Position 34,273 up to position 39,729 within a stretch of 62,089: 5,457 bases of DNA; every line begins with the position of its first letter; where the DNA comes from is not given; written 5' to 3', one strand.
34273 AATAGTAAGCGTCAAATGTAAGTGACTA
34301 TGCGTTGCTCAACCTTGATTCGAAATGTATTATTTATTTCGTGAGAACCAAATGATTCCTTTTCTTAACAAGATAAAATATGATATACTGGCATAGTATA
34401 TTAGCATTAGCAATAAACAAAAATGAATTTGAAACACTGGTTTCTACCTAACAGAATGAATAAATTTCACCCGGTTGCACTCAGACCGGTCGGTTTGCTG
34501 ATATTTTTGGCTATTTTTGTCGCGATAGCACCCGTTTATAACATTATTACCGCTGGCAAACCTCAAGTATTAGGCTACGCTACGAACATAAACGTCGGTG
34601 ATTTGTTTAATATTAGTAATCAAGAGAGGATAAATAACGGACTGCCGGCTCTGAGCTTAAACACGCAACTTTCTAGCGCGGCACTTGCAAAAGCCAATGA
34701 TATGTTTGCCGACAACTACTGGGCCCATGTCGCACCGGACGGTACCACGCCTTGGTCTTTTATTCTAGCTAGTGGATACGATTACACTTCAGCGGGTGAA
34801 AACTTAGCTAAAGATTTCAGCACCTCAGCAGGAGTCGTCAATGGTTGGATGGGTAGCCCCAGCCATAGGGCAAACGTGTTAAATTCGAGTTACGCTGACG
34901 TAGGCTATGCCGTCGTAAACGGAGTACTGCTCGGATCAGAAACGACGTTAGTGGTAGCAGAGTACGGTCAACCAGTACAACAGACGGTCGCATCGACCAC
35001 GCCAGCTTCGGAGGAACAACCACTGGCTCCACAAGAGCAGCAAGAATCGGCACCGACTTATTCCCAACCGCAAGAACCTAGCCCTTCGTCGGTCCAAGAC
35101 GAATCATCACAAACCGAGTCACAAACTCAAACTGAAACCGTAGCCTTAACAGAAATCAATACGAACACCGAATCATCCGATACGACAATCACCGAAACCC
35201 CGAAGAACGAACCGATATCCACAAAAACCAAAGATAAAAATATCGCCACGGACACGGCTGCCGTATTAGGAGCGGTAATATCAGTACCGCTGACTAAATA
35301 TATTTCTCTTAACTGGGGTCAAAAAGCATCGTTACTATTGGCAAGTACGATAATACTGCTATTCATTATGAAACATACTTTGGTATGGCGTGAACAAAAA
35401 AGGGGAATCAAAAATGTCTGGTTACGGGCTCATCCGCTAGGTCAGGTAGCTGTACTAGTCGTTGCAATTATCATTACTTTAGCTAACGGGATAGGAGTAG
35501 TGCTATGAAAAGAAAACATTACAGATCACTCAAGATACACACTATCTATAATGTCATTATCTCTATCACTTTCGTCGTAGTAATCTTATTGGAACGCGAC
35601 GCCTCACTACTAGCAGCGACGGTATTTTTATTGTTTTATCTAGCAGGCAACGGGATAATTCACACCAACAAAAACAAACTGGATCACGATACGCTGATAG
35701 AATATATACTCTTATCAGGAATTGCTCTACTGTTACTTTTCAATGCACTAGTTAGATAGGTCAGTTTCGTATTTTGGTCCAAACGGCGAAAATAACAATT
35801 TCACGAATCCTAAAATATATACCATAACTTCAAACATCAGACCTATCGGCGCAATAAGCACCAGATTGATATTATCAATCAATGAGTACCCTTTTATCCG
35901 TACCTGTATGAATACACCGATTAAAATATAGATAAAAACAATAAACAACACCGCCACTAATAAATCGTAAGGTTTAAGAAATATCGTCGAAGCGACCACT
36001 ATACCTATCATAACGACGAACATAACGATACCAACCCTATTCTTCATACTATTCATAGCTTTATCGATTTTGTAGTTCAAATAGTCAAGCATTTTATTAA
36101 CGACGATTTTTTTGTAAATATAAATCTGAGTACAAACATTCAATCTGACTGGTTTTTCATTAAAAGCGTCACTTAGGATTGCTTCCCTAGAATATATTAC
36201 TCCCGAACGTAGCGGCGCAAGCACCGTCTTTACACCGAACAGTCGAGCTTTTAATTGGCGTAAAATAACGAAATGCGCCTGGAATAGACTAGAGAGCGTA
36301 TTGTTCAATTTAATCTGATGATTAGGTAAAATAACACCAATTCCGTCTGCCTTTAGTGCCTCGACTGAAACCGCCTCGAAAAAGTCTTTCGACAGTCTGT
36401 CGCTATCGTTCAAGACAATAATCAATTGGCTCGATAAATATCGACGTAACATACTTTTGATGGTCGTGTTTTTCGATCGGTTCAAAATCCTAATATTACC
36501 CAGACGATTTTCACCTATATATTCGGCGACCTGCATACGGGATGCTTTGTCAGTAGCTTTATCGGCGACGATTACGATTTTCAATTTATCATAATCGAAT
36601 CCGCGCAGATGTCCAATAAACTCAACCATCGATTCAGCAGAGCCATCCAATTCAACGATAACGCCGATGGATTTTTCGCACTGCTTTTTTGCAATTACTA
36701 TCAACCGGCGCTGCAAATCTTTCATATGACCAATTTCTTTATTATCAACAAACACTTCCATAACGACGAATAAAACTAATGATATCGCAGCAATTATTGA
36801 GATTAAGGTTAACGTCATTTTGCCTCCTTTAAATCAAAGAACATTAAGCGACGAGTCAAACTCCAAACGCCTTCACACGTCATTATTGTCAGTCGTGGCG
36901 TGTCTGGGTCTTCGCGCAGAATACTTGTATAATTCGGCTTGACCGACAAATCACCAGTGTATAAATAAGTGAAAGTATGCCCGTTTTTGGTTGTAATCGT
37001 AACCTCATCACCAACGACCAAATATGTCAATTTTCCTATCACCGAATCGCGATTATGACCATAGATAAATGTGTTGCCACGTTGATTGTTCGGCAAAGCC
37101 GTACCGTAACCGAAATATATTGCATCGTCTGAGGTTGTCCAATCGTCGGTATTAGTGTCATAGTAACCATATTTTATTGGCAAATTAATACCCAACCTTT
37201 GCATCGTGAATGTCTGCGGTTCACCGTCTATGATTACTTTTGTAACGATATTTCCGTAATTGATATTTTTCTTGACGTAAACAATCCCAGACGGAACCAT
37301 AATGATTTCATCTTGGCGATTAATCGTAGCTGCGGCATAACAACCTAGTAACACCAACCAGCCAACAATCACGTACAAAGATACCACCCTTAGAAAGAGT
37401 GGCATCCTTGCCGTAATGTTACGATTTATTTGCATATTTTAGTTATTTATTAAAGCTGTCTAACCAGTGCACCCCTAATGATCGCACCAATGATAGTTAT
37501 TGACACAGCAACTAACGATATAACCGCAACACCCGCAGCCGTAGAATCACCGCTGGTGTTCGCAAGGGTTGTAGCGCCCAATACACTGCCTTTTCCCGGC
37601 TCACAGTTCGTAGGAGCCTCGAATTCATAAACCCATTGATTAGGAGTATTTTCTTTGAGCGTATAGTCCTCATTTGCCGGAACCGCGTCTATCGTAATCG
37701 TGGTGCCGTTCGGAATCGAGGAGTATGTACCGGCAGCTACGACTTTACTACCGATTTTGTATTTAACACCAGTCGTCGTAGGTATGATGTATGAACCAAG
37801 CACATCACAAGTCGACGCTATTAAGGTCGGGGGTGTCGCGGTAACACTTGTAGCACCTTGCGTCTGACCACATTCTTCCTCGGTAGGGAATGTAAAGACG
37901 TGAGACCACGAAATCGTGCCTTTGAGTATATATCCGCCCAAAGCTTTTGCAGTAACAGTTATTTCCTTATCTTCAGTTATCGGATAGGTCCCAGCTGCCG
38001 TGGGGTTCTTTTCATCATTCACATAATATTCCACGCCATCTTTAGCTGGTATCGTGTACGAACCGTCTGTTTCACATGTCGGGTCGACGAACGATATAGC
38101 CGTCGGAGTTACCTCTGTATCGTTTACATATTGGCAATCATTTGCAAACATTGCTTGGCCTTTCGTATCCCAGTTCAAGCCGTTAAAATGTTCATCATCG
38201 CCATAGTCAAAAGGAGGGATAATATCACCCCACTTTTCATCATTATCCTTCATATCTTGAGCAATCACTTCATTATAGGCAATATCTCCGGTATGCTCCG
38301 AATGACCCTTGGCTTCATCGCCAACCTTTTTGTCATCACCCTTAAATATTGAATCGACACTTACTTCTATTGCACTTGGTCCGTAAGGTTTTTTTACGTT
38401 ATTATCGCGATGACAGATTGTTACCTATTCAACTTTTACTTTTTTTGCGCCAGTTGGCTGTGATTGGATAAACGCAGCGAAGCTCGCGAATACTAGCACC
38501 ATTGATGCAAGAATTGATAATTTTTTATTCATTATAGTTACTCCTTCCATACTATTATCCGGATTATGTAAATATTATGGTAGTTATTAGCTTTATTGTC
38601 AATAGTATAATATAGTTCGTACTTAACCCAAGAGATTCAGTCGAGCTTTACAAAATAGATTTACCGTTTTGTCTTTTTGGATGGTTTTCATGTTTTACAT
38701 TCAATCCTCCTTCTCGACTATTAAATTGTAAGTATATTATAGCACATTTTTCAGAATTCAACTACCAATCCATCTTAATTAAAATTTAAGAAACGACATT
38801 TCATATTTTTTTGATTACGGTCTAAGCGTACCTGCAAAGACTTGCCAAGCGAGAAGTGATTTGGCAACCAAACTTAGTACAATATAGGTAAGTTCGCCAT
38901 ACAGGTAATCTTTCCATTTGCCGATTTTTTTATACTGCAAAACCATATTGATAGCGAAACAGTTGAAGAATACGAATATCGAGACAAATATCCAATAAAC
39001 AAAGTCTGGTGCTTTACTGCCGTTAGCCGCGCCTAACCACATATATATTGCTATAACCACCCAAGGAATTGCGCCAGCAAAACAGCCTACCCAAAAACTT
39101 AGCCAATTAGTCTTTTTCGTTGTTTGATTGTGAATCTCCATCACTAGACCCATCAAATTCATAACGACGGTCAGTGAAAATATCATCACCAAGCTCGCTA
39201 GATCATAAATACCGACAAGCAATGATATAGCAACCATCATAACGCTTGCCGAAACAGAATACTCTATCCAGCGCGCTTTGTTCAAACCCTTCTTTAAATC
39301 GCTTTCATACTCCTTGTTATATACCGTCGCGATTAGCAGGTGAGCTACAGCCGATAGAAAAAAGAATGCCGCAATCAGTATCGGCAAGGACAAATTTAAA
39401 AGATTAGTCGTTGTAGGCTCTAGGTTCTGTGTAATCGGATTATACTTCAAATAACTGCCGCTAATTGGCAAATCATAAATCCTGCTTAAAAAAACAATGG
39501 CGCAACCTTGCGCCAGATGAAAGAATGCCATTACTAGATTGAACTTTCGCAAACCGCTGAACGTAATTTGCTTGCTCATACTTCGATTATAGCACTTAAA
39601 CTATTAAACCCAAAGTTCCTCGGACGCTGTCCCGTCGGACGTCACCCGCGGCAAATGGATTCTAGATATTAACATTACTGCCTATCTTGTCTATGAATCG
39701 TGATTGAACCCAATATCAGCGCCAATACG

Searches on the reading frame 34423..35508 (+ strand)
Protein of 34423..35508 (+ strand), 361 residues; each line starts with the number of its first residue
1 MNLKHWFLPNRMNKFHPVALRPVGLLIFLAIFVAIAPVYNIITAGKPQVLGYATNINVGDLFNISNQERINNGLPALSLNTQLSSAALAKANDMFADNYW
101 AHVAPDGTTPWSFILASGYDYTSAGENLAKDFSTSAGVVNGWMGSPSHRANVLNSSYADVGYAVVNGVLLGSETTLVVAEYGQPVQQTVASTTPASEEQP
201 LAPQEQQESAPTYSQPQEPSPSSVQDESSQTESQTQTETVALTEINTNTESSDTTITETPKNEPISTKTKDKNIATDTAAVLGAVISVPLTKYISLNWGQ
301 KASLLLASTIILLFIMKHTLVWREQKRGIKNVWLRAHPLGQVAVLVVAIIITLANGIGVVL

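Call 11: search_protein_families(library=pfam, max_evalue=0.1, proteins=[window:34423-35508:+])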
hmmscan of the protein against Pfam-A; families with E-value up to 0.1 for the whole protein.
window:34423-35508:+ (361 aa): 3 families
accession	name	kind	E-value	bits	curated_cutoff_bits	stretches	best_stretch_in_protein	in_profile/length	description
PF00188.32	CAP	-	4.6e-16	60.2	21.1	1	66-167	5-105/117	Cysteine-rich secretory protein family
PF16980.11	CitMHS_2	-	0.011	14.9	25.7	0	11-56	287-331/448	Putative citrate transport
PF25392.1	MS_channel_TM1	-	0.078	13.4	27.1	1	8-43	40-75/79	Mechanosensitive ion channel, transmembrane helix 1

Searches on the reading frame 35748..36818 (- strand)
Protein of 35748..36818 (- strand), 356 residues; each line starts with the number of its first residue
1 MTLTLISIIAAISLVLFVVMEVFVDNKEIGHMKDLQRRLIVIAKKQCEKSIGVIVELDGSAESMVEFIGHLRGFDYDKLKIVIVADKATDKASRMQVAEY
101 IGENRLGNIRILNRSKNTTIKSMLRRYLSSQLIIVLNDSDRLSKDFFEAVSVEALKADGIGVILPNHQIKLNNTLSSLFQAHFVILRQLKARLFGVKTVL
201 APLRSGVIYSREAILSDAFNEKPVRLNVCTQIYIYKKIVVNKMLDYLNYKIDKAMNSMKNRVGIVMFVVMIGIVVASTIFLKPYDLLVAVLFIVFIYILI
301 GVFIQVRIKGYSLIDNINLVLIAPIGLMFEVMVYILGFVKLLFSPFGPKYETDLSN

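Call 11: search_protein_families(library=pfam, max_evalue=0.1, proteins=[window:35748-36818:-])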
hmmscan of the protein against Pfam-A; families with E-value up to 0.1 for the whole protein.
window:35748-36818:- (356 aa): 1 family
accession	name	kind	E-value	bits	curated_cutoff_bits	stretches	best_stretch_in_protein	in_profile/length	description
PF00239.26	Resolvase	-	0.06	13.9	23.3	0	121-194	53-128/145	Resolvase, N terminal domain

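Call 46: search_protein_families(library=ncbifam, max_evalue=0.01, proteins=[window:35748-36818:-])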
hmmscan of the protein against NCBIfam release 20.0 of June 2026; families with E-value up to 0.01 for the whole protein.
window:35748-36818:- (356 aa): 0 families

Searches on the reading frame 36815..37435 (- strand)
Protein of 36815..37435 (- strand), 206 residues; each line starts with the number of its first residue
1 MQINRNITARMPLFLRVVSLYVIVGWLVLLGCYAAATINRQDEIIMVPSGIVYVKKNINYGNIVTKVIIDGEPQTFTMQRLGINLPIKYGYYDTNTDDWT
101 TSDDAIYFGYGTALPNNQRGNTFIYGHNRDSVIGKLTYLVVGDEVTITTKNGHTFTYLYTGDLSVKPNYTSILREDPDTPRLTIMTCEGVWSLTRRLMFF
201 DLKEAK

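Call 11: search_protein_families(library=pfam, max_evalue=0.1, proteins=[window:36815-37435:-])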
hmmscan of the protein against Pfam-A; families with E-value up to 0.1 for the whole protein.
window:36815-37435:- (206 aa): 1 family
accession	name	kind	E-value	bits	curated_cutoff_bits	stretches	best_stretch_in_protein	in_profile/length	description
PF04203.18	Sortase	-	2.6e-16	60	26.6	1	78-198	3-119/125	Sortase domain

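Call 46: search_protein_families(library=ncbifam, max_evalue=0.01, proteins=[window:36815-37435:-])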
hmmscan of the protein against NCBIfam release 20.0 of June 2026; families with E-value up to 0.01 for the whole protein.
window:36815-37435:- (206 aa): 7 families
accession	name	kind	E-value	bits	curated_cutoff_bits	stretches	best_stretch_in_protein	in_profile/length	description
NF058671.1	sortase_SrtD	exception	4.8e-07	29.6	140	1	111-187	96-168/187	class D sortase, LPxTATN-specific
NF033747.1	class_E_sortase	subfamily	6.3e-07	29.4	160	1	110-200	104-202/211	class E sortase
NF033746.1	class_D_sortase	subfamily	6.6e-07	29.2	165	1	110-187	41-114/135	class D sortase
NF033745.1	class_C_sortase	subfamily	8.8e-06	25.6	160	1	111-198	125-215/220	class C sortase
TIGR03784.1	marine_sortase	equivalog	1e-05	25.2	158.25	1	111-187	79-156/174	class GN sortase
TIGR01076.1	sortase_fam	subfamily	2.7e-05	24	39.35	1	111-198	32-122/136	sortase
NF033748.1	class_F_sortase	subfamily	0.0062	16.2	166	0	112-193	52-139/155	class F sortase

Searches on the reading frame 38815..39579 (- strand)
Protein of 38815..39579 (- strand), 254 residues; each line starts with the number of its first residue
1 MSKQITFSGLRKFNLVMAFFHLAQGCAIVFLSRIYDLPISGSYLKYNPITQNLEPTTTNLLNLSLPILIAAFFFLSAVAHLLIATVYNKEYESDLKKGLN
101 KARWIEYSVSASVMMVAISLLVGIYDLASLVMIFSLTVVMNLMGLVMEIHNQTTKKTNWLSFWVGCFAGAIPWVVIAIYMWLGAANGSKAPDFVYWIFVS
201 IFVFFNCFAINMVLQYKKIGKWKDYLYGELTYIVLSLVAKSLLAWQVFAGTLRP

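Call 11: search_protein_families(library=pfam, max_evalue=0.1, proteins=[window:38815-39579:-])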
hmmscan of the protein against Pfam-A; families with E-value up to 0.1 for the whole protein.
window:38815-39579:- (254 aa): 2 families
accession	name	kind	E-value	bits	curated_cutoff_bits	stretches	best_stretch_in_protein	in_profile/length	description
PF18761.7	Heliorhodopsin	-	4.7e-100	334.3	26.7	1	10-252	1-242/242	Heliorhodopsin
PF20554.3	DUF6766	-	0.023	14.4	27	1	53-112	118-175/221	Domain of unknown function (DUF6766)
